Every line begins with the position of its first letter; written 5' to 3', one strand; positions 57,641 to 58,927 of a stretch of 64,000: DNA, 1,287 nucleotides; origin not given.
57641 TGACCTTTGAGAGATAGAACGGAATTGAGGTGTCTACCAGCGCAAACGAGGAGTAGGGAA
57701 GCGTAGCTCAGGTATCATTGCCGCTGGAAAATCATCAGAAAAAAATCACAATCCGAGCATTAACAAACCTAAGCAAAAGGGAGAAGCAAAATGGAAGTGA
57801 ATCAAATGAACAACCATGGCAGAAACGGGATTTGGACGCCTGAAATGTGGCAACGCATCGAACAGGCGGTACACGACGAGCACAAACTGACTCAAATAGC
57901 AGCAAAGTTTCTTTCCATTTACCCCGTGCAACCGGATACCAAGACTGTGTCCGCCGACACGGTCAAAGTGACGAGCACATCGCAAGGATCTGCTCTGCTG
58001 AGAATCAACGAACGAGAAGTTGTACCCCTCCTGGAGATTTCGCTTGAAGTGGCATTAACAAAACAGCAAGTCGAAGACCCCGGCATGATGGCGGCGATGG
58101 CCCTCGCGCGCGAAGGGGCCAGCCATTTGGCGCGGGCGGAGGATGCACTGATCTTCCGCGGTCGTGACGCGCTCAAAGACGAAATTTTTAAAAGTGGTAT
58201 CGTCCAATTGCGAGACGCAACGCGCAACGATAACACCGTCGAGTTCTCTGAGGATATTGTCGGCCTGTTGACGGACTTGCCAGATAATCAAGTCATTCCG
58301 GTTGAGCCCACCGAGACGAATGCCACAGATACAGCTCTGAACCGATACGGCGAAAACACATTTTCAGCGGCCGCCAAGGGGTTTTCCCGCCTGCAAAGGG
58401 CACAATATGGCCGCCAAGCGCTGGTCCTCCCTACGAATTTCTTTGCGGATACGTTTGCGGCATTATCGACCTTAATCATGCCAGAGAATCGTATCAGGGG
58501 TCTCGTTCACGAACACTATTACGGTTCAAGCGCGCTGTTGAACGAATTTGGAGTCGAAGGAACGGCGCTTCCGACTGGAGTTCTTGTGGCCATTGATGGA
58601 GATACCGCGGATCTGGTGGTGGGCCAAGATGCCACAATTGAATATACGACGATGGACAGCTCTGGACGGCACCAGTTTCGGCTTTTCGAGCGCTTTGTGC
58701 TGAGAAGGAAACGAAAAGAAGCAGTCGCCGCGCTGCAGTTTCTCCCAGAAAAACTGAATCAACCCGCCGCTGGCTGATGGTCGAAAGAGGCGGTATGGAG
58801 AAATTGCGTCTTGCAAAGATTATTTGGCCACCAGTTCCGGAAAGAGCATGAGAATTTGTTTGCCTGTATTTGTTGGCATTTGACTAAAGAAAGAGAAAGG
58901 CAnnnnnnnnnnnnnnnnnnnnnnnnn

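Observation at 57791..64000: Encapsulin shell gene followed by a more than 1,700-aa multidomain ORF that the ORF track missed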

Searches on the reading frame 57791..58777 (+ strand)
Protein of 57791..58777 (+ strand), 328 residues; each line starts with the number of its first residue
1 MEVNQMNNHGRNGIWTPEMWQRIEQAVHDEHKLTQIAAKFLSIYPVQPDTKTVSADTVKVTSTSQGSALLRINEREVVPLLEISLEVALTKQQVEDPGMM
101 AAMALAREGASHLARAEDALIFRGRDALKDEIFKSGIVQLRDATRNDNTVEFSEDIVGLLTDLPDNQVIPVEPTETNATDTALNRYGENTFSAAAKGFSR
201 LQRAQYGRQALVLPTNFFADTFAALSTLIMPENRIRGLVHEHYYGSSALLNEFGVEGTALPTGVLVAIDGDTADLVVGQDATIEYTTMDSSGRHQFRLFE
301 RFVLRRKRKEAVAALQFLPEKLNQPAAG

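Call 4: search_protein_families(library=pfam, proteins=[window:57791-58777:+], max_evalue=0.1)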
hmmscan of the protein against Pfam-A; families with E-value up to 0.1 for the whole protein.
window:57791-58777:+ (328 aa): 1 family
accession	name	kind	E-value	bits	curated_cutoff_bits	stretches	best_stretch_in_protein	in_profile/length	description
PF04454.18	Linocin_M18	-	2.1e-19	70.2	24.3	2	16-129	12-127/253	Encapsulating protein for peroxidase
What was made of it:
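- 57791..58777 (+): Shell gene: divergent Family-1-type encapsulin (HK97-fold) protein, 328 aa. Pfam Linocin_M18 E=2e-19 (call 4).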

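Call 5: search_protein_families(library=ncbifam, proteins=[window:57791-58777:+], max_evalue=0.1)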
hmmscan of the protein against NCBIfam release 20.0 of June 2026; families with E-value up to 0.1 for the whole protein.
window:57791-58777:+ (328 aa): 1 family
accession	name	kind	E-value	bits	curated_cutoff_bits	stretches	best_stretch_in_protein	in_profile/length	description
NF041155.2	encap_f1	equivalog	1e-20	74.2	100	2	180-315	136-261/261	family 1 encapsulin nanocompartment shell protein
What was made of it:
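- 57791..58777 (+): NCBIfam encap_f1 74 bits, below the cutoff of 100 (call 5).
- On Family 1 encapsulin system: 74.2 bits against a cutoff of 100 (call 5).
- Checked: It falls below NCBIfam's family-1 equivalog cutoff, 74 against 100 bits (call 5), so it is a divergent member.
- The shell falls below the NCBIfam equivalog cutoff (call 5).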

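Call 6: search_solved_structures(query=window:57791-58777:+, max_evalue=1, show_alignments=1)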
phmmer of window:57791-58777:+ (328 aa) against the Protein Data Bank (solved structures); distinct sequences matched with E-value up to 1: 17.
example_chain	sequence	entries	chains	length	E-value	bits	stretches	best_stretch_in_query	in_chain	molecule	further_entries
9fy6_A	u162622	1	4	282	0.015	17.8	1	261-316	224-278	Bacteriocin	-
8u50_A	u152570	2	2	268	0.015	17.8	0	18-126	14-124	Klebsiella pneumoniae family 1 encapsulin shell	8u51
4pt2_P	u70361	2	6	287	0.018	17.5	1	203-316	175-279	Encapsulin protein | Type 1 encapsulin shell protein EncA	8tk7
7s4q_A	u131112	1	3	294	0.02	17.5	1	203-316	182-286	EncA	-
7s20_A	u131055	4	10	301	0.021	17.3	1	203-316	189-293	EncA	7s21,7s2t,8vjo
3zh4_A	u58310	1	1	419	0.043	16.3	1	203-266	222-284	UDP-N-ACETYLGLUCOSAMINE 1-CARBOXYVINYLTRANSFERASE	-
3zh3_A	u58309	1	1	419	0.043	16.3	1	203-266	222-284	UDP-N-ACETYLGLUCOSAMINE 1-CARBOXYVINYLTRANSFERASE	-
8v4n_A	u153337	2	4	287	0.047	16.2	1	236-316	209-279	Type 1 encapsulin shell protein EncA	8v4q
9zvv_A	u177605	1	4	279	0.064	15.8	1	237-315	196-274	Type 1 encapsulin shell protein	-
9b9i_A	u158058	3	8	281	0.09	15.3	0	262-316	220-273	Type 1 encapsulin shell protein EncA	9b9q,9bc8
9zw3_A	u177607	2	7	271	0.18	14.3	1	261-315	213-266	Type 1 encapsulin shell protein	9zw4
8rvj_A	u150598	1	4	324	0.18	14.3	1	262-315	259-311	Type 1 encapsulin shell protein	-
9e5e_A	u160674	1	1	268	0.18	14.3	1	19-125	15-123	Bacteriocin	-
6nj8_A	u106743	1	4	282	0.2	14.2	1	262-315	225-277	Encapsulating protein for a DyP-type peroxidase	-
7mh2_A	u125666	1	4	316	0.2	14.2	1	262-315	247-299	T4GALA Engineered Protein Nanocage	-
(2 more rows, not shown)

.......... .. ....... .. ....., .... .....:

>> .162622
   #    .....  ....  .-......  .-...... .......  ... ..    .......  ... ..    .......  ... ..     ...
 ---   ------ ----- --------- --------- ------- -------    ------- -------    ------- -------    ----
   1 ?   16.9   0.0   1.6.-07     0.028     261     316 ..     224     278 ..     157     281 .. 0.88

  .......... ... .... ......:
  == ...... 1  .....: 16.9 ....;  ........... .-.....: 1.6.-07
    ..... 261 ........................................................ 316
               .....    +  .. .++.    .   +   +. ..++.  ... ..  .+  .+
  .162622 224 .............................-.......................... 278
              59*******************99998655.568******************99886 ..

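Call 7: find_encoding_contigs(protein=window:57791-58777:+, flank=10000, max_places=10)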
Protein window:57791-58777:+ (328 aa): 1 contig read that carries it; 1 place shown.
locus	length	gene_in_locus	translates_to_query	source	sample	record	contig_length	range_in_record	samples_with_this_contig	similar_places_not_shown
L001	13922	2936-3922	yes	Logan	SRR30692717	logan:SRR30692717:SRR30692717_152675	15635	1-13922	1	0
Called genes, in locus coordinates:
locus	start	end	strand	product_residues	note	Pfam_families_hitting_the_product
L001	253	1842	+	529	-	PF01590:GAF, PF13185:GAF_2, PF00158:Sigma54_activat, PF14532:Sigma54_activ_2, PF07724:AAA_2 (weak), PF07728:AAA_5, PF25601:AAA_lid_14, PF02954:HTH_8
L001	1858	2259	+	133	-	-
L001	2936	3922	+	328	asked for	PF04454:Linocin_M18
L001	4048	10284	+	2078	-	PF12385:Peptidase_C70 (weak)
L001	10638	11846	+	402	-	PF02449:Glyco_hydro_42 (faint)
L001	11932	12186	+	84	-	-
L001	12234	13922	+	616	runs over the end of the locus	PF02310:B12-binding (weak), PF04055:Radical_SAM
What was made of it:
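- On Family 1 encapsulin system: No phage genes in L001 (call 7).
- No portal, terminase or protease genes were called in L001 (call 7).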

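Call 8: search_protein_families(library=padloc, proteins=[window:57791-58777:+], max_evalue=0.1)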
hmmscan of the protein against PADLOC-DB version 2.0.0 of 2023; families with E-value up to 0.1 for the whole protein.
window:57791-58777:+ (328 aa): 0 families
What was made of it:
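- Tried and rejected: Anti-phage defence system: no PADLOC hit for either protein (call 8).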

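Call 9: search_protein_families(library=phrogs, proteins=[window:57791-58777:+], max_evalue=0.1)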
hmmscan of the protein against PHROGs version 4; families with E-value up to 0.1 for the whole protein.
window:57791-58777:+ (328 aa): 0 families
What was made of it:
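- On Family 1 encapsulin system: No PHROG hit (call 9).
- No PHROG family for either protein (call 9).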

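Call 13: find_homologous_proteins(query=L001:5530-7830:+, max_evalue=0.001)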
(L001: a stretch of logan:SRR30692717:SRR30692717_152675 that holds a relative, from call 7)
Query L001:5530-7830:+ (767 aa): 260 proteins with E <= 0.001 among 8000 candidates; the best 120 are listed.
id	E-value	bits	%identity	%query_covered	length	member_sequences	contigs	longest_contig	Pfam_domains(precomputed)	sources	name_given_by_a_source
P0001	1.1e-264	899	54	91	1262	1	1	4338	-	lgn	-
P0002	2.1e-262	891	51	99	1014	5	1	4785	-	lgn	-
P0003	5.5e-244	830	49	93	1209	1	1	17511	-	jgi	-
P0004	4.4e-241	820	48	99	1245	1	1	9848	PF01476.27,PF23473.2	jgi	jgi:LysM repeat protein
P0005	2.8e-227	775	50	87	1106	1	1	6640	-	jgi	jgi:hypothetical protein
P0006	5.6e-225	767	46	99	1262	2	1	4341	PF01476.27,PF23473.2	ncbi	-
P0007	3.6e-220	751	45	100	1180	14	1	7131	-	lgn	-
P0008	1.3e-218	746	50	91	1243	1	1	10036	-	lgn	-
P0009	1.3e-218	746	45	96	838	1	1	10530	-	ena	-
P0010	1.8e-217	742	50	86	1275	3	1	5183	PF10030.16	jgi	jgi:hypothetical protein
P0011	6.1e-217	741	44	99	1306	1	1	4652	PF12836.14,PF00633.30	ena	-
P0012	1.4e-216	739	44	99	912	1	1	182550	-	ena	-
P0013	4.7e-216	738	52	87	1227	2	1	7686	PF10030.16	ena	-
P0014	1.3e-213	730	46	90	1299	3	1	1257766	PF12836.14,PF03934.20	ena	-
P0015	4.5e-212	725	43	100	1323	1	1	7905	PF12836.14,PF00633.30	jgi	jgi:competence ComEA-like helix-hairpin-helix protein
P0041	1.5e-187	644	42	100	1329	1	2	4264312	PF12385.15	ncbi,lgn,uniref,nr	ncbi:hypothetical protein FHS83_002264 [Rhizomicrobium palustre]|uniref:Uncharacterized protein n=1 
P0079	1.1e-160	555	39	99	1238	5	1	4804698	-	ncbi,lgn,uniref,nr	ncbi:hypothetical protein M2158_004198 [Streptomyces sp. SAI-144]|uniref:hypothetical protein n=1 Ta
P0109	2.2e-146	507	38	86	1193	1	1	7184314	-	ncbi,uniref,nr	ncbi:hypothetical protein G5V57_00120 [Nordella sp. HKS 07]|uniref:hypothetical protein n=1 Tax=Nord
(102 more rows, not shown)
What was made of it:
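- On Polymorphic toxin: Variable C-terminal Pfam domains occur among more than 120 core-family homologs (call 13).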

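Call 14: find_encoding_contigs(protein=P0041, flank=8000, max_places=1)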
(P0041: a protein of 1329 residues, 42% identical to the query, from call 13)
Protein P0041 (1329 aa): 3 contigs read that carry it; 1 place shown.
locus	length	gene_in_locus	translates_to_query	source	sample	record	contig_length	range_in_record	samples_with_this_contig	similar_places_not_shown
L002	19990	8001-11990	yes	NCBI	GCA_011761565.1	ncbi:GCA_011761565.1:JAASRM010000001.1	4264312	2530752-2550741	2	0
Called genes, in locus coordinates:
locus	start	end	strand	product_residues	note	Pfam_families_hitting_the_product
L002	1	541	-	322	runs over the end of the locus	PF11563:Protoglobin, PF01740:STAS, PF13466:STAS_2 (weak)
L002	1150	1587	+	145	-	PF00072:Response_reg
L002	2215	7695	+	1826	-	PF12740:PETase (weak)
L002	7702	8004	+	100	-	-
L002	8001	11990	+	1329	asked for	PF12385:Peptidase_C70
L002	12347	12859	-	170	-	-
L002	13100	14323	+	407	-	PF14907:NTP_transf_5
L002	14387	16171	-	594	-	PF00664:ABC_membrane, PF00005:ABC_tran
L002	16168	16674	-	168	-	PF13471:Transglut_core3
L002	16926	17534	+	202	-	PF13103:TonB_2 (weak), PF03544:TonB_C (weak)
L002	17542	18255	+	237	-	-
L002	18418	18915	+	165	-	PF04542:Sigma70_r2, PF08281:Sigma70_r4_2, PF04545:Sigma70_r4 (weak)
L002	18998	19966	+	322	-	PF16220:DUF4880, PF04773:FecR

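Call 15: find_encoding_contigs(protein=P0079, flank=8000, max_places=1)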
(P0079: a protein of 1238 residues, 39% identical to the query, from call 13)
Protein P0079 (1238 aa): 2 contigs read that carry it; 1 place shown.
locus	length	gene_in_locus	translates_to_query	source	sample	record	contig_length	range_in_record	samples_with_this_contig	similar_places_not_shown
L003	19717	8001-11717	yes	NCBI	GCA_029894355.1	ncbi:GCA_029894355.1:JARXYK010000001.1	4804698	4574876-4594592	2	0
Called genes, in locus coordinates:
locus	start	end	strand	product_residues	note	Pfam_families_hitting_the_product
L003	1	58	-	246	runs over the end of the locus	PF18726:HEPN_SAV_6107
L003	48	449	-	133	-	-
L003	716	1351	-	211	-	-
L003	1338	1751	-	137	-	-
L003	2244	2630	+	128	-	-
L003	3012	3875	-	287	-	PF14659:Phage_int_SAM_3, PF00589:Phage_integrase (faint)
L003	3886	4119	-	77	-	PF12728:HTH_17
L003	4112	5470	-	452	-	PF20199:RepSA, PF23343:REP_ORF2-G2P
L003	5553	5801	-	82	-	-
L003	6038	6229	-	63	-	PF05122:SpdB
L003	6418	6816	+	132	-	PF13384:HTH_23 (weak), PF13551:HTH_29, PF13565:HTH_32, PF13592:HTH_33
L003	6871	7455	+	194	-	PF13358:DDE_3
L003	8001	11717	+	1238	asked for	-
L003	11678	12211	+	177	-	PF11579:DUF3238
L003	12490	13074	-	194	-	PF13358:DDE_3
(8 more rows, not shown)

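Call 16: find_encoding_contigs(protein=P0109, flank=8000, max_places=1)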
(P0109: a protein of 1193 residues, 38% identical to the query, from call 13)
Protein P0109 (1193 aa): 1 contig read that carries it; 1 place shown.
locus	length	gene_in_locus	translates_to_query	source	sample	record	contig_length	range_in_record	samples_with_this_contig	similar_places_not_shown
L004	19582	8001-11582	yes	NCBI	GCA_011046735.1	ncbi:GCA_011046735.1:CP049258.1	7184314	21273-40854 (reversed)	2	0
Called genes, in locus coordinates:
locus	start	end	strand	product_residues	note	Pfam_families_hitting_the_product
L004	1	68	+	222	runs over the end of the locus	PF05199:GMC_oxred_C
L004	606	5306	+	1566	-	PF17963:Big_9, PF05345:He_PIG, PF17963:Big_9, PF17892:Cadherin_5 (weak), PF17963:Big_9, PF05345:He_PIG, PF02494:HYR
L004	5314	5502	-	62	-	-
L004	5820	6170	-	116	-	-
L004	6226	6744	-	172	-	PF13428:TPR_14 (faint), PF13181:TPR_8 (faint), PF13424:TPR_12 (faint), PF14559:TPR_19 (faint)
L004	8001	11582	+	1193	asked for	-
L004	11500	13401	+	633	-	PF00691:OmpA (weak)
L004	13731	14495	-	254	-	PF00392:GntR, PF07702:UTRA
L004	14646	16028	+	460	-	PF02056:Glyco_hydro_4, PF11975:Glyco_hydro_4C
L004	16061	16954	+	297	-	PF00294:PfkB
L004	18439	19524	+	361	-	PF00005:ABC_tran, PF13304:AAA_21 (faint), PF08402:TOBE_2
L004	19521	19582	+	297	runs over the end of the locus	PF00528:BPD_transp_1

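Call 17: find_encoding_contigs(protein=P0014, flank=8000, max_places=1)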
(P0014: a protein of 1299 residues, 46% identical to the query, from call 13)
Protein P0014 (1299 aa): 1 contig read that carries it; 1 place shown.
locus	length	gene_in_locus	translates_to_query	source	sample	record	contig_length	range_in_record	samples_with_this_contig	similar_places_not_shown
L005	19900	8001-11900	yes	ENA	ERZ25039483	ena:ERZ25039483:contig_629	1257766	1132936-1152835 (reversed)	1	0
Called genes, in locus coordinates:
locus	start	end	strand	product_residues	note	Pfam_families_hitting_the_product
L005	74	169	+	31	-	-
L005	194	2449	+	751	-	PF22019:GlgB_N, PF02922:CBM_48, PF00128:Alpha-amylase (weak), PF02806:Alpha-amylase_C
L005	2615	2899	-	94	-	-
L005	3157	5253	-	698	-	PF02922:CBM_48, PF00128:Alpha-amylase (weak)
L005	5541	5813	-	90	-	-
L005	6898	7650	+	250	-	PF00106:adh_short, PF08659:KR, PF13561:adh_short_C2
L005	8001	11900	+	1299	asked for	PF03934:T2SSK (faint), PF12836:HHH_3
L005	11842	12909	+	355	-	-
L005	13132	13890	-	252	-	PF00440:TetR_N, PF02909:TetR_C_1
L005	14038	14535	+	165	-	PF00011:HSP20, PF17886:ArsA_HSP20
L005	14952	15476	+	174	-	PF18335:SH3_13, PF01443:Viral_helicase1 (weak), PF13538:UvrD_C_2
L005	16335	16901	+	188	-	-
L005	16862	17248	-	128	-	-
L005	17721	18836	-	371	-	PF00571:CBS, PF04972:BON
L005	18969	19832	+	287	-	-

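Call 18: find_homologous_proteins(query=window:57791-58777:+, max_evalue=0.001)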
Query window:57791-58777:+ (328 aa): 95 proteins with E <= 0.001 among 8000 candidates.
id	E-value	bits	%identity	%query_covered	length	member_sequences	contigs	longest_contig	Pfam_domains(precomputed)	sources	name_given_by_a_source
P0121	2.3e-211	718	100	100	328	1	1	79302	PF04454.19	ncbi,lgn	-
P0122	8.4e-89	316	52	98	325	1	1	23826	PF04454.19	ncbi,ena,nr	ncbi:MAG: encapsulin [Chroococcidiopsidaceae cyanobacterium CP_BM_RX_35]|nr:encapsulin [Chroococcidi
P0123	2.7e-88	314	51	95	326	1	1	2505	PF04454.19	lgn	-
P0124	2.3e-87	311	51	95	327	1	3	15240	PF04454.19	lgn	-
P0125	6.2e-87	310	50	95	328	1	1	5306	PF04454.19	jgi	jgi:uncharacterized linocin/CFP29 family protein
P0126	2.6e-83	298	53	96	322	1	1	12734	PF04454.19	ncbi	-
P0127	8.0e-82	293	49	96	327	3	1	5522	PF04454.19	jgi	jgi:uncharacterized linocin/CFP29 family protein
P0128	4.2e-81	291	49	95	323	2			PF04454.19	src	-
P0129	3.3e-80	288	49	95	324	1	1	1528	PF04454.19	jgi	jgi:uncharacterized linocin/CFP29 family protein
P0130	4.8e-80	287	49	96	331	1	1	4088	PF04454.19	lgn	-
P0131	5.1e-79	284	50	96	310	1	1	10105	PF04454.19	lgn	-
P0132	4.5e-78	281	49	95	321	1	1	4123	PF04454.19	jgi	-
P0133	3.0e-77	278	50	95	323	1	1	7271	PF04454.19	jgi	jgi:uncharacterized linocin/CFP29 family protein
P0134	2.6e-76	275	48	95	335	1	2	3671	PF04454.19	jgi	jgi:uncharacterized linocin/CFP29 family protein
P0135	2.9e-76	275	46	97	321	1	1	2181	PF04454.19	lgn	-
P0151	5.9e-57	211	43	95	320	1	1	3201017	PF04454.19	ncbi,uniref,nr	ncbi:encapsulin [Paraburkholderia terrae]|uniref:encapsulin n=1 Tax=Paraburkholderia terrae TaxID=31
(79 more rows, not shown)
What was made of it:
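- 57791..58777 (+): The subfamily has 95 clusters (call 18).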

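Call 21: find_related_loci(query=A1, collection=genome_contigs, flank=10000)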
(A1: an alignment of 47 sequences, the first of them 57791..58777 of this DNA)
Query A1 (328 aa) in genome_contigs; peptide patterns used: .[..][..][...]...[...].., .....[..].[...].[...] (x = any residue, [..] = any of these).
73 stretches matched a pattern; 40 encode a relative of the query (tblastn E <= 1e-3); 40 distinct loci.
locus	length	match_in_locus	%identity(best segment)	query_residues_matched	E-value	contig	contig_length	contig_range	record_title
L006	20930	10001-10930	40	7-320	2e-57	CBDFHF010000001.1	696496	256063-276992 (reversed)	MAG: Methylococcales bacterium isolate 02f8ee93-3c60-4e98-9b8f-c2b5605b1d6f genome assembly, contig: contig_1, whole gen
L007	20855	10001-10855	39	10-317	1e-55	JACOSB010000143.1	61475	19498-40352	MAG: Candidatus Acetothermia bacterium isolate NC_groundwater_7_Pr7_B-0.1um_53_18 FFV18_Bp1_scaffold_655836, whole genom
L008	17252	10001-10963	36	8-323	5e-55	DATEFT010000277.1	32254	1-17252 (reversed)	MAG TPA_asm: Blastocatellia bacterium isolate SMAG_U8766 k141_1141193, whole genome shotgun sequence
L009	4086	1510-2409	38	15-317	4e-53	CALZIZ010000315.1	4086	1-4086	MAG: uncultured Desulfuromonadales bacterium isolate FO_M_Desulfobacterota_25 genome assembly, contig: scaffold_21282, w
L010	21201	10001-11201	39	5-317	2e-52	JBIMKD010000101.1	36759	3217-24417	MAG: Chromatiales bacterium isolate Frasassi PCtopBin12 k141_3343916, whole genome shotgun sequence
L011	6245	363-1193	37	10-317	5e-51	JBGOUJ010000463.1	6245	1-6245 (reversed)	MAG: Terriglobia bacterium isolate OBJ_0618_7090110_141 k141_182949_length_6245_cov_463.1243, whole genome shotgun seque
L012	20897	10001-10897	37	8-319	3e-50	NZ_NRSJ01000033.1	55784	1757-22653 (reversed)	Halochromatium glycolicum strain DSM 11080 scaffold0033, whole genome shotgun sequence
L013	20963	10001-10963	37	6-317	3e-50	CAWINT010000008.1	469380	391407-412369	MAG: uncultured Actinomycetes bacterium isolate MFD05502.bin.1.142 genome assembly, contig: contig_5463, whole genome sh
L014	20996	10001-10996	36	1-317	7e-50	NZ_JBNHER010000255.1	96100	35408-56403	Dapis sp. BLCC M126 strain BLCC-M126 NODE_49_length_96100_cov_26.870529, whole genome shotgun sequence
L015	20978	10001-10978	37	6-326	8e-49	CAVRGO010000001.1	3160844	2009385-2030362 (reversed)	MAG: uncultured Acidobacteriota bacterium isolate MFD05442.bin.1.279 genome assembly, contig: contig_13462, whole genome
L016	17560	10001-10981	37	15-319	2e-48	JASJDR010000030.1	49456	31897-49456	MAG: Xenococcus sp. MO_188.B8 MO_188.c_345, whole genome shotgun sequence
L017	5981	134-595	55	166-317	1e-47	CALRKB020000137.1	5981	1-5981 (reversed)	MAG: Rhizobium sp. Q54 isolate JJ-K1HD4-379-6-m2-bin48 genome assembly, contig: JJ-SEL21B6-268-C370, whole genome shotgu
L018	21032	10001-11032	35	1-317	9e-48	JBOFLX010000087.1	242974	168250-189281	MAG: Waterburya sp. isolate WFFMC_MAG_329 k139_51073_flag=0_multi=22.9964_len=242974, whole genome shotgun sequence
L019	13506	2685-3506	34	15-322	1e-47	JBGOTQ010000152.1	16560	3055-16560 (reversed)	MAG: Terriglobia bacterium isolate OBJ_0618_7090110_159 k141_11771500_length_16560_cov_10.9999, whole genome shotgun seq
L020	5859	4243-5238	37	15-317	1e-46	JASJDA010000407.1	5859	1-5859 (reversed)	MAG: Prochloraceae cyanobacterium isolate MO_167.B51 MO_167.c_12039, whole genome shotgun sequence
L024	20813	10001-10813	33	15-317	2e-41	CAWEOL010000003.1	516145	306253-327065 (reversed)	MAG: Ilumatobacteraceae bacterium isolate MFD02242.bin.2.79 genome assembly, contig: contig_20034, whole genome shotgun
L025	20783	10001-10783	34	15-307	7e-41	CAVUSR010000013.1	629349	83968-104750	MAG: uncultured Acidobacteriota bacterium isolate MFD00964.bin.1.294 genome assembly, contig: contig_6164, whole genome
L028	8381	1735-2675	36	1-327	9e-36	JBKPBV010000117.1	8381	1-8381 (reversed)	MAG: Actinomycetota bacterium isolate GB_EKS_MAG_00069 GB_EKS_000001473481, whole genome shotgun sequence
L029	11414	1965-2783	32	7-317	5e-32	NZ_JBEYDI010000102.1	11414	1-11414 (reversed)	Streptomyces sp. NPDC013178 NPDC013178_175_G5.ctg-0102, whole genome shotgun sequence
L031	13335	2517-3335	29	15-315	1e-27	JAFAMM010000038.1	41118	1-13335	MAG: Acidobacteriaceae bacterium isolate CP_BE_RX_R1_8 BE_RX_R1_k147_906534, whole genome shotgun sequence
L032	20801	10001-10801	28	15-315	9e-27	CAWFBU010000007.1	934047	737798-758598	MAG: uncultured Acidobacteriaceae bacterium isolate MFD04580.bin.2.57 genome assembly, contig: contig_92660, whole genom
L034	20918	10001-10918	30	3-327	6e-24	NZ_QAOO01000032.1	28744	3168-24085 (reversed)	Nitrosomonas nitrosa strain Nm90 Ga0181054_132, whole genome shotgun sequence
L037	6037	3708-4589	28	15-315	7e-23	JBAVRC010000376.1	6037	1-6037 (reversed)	MAG: Thermosynechococcaceae cyanobacterium isolate MFD03026_ilm_asm_bin6 k127_2997, whole genome shotgun sequence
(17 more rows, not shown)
